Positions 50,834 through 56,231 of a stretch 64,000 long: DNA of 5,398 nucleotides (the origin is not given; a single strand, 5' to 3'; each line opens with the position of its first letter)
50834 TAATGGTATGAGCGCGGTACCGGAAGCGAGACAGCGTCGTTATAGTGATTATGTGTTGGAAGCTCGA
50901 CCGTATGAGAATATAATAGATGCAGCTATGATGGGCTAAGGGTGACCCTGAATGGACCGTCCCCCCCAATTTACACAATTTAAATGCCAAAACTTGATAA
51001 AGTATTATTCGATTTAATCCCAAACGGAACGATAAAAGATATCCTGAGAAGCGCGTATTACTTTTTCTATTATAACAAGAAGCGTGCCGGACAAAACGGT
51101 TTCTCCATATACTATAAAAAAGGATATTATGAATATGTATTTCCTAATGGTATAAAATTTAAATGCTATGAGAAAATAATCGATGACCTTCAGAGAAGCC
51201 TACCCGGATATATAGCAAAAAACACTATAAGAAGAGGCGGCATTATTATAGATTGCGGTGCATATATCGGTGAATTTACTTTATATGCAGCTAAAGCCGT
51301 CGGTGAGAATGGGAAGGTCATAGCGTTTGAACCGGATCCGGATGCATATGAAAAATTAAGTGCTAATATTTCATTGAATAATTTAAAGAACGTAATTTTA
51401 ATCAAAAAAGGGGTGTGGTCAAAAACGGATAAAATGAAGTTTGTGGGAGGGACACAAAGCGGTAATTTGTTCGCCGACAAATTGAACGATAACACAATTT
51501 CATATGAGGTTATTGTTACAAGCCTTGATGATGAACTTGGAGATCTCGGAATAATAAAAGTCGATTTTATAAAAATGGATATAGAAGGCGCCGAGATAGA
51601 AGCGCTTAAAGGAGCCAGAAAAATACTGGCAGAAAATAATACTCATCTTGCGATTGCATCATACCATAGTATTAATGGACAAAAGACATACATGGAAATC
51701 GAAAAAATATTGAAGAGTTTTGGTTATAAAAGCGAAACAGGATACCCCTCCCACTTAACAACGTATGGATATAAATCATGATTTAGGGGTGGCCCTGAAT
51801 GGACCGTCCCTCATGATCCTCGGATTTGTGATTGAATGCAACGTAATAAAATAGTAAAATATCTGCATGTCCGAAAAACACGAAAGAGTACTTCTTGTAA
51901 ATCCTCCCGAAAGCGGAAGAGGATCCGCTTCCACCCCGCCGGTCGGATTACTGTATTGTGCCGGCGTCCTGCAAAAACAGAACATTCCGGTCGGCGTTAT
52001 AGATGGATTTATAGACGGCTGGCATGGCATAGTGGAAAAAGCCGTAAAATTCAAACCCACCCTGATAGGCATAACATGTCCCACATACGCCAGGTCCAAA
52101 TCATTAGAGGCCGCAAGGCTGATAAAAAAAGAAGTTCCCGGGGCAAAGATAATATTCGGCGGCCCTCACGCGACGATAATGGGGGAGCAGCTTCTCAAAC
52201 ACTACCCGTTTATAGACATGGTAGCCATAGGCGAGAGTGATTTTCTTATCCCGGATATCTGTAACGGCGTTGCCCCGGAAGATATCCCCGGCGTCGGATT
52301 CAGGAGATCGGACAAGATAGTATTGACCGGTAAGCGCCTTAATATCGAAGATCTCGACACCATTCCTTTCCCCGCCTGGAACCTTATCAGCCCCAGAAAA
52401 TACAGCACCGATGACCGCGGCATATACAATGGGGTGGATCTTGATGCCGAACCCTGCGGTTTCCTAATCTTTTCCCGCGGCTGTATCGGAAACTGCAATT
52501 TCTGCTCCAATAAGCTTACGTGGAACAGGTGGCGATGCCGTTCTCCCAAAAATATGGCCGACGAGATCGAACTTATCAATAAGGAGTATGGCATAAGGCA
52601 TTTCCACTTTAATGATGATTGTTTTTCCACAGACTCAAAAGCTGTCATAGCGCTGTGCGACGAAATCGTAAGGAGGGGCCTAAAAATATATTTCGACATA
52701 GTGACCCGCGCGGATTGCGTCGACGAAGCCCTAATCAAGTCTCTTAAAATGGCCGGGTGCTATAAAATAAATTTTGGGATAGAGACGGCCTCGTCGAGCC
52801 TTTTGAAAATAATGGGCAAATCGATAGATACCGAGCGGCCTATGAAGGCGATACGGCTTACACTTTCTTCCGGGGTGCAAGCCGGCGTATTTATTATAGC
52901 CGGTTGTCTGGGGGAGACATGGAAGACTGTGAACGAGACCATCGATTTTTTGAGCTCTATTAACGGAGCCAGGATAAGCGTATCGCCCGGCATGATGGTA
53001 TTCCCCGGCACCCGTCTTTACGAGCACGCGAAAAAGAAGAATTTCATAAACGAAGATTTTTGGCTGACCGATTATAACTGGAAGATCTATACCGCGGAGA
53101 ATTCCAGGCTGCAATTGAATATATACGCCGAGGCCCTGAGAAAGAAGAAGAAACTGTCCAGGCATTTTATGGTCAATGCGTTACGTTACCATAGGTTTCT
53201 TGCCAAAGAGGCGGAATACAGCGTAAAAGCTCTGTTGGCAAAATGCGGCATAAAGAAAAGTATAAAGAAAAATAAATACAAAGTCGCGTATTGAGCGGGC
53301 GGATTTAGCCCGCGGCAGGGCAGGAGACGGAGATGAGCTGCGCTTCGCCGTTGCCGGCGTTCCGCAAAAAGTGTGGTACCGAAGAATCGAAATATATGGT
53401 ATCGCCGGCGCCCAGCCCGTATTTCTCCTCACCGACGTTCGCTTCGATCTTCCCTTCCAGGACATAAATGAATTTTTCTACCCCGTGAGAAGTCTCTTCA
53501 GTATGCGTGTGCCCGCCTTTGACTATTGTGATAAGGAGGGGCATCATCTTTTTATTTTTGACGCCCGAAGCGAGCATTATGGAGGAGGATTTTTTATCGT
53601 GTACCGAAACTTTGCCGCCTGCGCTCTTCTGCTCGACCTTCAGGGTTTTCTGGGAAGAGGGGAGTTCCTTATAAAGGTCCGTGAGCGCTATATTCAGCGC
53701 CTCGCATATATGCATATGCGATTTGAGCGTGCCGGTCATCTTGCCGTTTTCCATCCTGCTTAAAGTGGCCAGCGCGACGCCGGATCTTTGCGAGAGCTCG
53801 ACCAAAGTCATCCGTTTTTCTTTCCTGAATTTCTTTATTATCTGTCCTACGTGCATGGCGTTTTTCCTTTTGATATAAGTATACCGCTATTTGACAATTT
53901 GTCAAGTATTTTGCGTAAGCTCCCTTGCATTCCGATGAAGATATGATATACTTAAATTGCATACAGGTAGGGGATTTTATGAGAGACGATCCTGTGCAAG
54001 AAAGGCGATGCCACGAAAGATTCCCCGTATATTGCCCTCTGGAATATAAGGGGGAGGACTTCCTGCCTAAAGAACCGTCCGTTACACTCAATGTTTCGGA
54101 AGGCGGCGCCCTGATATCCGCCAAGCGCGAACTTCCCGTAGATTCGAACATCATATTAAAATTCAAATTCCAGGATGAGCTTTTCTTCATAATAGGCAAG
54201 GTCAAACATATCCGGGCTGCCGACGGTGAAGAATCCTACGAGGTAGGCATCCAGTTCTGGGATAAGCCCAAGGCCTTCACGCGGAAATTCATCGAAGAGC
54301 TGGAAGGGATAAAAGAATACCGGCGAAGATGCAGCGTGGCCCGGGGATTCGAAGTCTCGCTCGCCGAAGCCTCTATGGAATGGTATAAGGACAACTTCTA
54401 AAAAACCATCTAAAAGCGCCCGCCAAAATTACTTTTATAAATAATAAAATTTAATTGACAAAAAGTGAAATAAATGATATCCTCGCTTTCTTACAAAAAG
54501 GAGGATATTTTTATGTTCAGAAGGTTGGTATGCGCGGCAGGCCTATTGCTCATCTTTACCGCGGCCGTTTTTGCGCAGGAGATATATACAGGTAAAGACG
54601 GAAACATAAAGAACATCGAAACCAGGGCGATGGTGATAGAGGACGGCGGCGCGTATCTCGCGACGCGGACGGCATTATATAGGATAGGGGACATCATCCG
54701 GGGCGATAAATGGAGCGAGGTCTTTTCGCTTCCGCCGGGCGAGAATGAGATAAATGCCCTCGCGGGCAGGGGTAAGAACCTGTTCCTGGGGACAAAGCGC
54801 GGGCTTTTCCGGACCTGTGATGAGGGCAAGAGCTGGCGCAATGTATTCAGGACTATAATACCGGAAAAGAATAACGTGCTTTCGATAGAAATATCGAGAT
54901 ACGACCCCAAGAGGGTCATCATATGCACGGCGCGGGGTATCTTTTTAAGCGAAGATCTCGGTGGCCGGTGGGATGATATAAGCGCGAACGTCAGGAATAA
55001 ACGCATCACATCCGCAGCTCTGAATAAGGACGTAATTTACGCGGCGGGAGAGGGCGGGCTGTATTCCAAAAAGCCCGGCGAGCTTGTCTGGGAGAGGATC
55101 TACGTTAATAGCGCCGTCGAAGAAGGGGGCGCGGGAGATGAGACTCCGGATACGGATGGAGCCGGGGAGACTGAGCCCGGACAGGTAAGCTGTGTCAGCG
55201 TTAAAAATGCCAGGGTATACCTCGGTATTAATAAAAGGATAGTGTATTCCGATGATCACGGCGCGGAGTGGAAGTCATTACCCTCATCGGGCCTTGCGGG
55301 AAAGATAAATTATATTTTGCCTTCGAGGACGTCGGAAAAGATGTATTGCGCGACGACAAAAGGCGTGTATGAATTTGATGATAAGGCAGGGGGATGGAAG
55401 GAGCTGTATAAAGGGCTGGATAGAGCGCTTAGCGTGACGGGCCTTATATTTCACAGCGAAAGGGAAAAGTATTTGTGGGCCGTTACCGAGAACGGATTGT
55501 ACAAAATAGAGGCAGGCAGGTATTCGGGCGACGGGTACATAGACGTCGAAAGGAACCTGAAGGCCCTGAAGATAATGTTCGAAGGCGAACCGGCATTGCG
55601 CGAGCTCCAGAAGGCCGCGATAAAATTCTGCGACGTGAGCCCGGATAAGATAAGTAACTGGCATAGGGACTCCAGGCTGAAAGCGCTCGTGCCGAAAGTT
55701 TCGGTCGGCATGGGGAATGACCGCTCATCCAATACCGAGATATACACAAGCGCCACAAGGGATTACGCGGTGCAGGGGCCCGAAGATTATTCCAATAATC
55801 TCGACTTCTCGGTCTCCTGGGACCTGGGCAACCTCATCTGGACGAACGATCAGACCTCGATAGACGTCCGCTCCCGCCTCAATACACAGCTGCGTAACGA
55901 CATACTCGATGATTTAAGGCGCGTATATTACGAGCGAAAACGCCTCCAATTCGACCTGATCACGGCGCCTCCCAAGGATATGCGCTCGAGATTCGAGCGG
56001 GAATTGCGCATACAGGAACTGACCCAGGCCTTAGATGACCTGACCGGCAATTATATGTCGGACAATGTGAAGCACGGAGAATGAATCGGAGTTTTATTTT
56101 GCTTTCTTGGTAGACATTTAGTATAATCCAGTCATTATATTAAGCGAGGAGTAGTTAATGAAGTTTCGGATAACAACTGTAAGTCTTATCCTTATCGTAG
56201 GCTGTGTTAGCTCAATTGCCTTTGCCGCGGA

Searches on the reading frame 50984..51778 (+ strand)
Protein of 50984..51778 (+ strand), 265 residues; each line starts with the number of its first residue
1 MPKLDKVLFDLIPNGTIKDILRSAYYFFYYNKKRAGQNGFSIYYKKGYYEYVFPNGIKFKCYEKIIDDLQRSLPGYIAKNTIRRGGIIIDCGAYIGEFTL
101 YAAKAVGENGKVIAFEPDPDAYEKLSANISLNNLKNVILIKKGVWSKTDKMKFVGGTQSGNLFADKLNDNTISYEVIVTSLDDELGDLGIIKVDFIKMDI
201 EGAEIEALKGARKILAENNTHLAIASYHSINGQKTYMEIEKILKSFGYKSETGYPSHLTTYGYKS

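Call 82: search_protein_families(library=pfam, proteins=[window:50984-51778:+], max_evalue=0.000001)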
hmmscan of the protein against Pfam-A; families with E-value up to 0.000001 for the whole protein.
window:50984-51778:+ (265 aa): 2 families
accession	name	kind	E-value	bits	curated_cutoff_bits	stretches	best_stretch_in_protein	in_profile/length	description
PF05050.19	Methyltransf_21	-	8.3e-24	85.1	22.7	1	90-249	1-172/173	Methyltransferase FkbM domain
PF02475.24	TRM5-TYW2_MTfase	-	5e-07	30.3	28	1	82-139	34-90/164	TRM5/TYW2 methyltransferase domain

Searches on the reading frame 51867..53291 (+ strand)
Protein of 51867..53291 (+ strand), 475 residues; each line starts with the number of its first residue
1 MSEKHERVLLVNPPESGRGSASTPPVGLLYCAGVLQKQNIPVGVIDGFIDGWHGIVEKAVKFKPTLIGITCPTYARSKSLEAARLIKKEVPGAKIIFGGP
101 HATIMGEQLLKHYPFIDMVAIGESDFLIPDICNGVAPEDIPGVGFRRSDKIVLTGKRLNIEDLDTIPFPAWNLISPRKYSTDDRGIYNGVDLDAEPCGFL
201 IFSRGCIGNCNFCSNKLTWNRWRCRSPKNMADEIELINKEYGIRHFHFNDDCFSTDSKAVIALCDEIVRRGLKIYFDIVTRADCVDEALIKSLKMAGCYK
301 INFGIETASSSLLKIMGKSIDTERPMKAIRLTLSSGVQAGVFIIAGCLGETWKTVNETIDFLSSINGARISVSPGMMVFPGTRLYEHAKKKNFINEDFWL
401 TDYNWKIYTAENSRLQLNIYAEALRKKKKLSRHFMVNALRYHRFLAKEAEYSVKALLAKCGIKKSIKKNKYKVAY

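Call 82: search_protein_families(library=pfam, proteins=[window:51867-53291:+], max_evalue=0.000001)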
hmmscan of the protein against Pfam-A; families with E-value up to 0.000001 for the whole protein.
window:51867-53291:+ (475 aa): 2 families
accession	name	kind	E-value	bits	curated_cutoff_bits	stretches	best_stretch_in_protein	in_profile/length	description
PF04055.27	Radical_SAM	-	5.4e-20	72.7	29.5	1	201-362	2-166/166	Radical SAM superfamily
PF02310.24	B12-binding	-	3.7e-17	62.7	32.1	1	23-124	12-113/121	B12 binding domain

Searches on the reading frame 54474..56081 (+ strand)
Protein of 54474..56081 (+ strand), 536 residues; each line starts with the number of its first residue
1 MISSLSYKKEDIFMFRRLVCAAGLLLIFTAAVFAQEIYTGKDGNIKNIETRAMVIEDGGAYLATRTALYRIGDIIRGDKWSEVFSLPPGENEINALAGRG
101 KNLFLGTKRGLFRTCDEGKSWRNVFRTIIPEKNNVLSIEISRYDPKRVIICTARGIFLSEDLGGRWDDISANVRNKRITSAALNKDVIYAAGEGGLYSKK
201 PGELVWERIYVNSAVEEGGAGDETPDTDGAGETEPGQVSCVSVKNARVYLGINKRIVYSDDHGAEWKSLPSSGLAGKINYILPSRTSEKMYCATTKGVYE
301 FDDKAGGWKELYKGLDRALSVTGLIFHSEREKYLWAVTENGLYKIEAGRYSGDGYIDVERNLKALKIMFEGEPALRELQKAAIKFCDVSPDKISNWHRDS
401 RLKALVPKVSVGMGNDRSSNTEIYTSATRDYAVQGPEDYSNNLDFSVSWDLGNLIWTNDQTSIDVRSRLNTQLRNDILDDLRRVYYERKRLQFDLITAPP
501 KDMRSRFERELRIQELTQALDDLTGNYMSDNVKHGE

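Call 82: search_protein_families(library=pfam, proteins=[window:54474-56081:+], max_evalue=0.000001)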
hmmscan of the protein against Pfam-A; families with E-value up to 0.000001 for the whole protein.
window:54474-56081:+ (536 aa): 1 family
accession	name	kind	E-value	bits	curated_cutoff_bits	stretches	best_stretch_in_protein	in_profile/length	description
PF15902.12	Sortilin-Vps10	-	9e-11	41.6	33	0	111-185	3-80/446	Sortilin, neurotensin receptor 3,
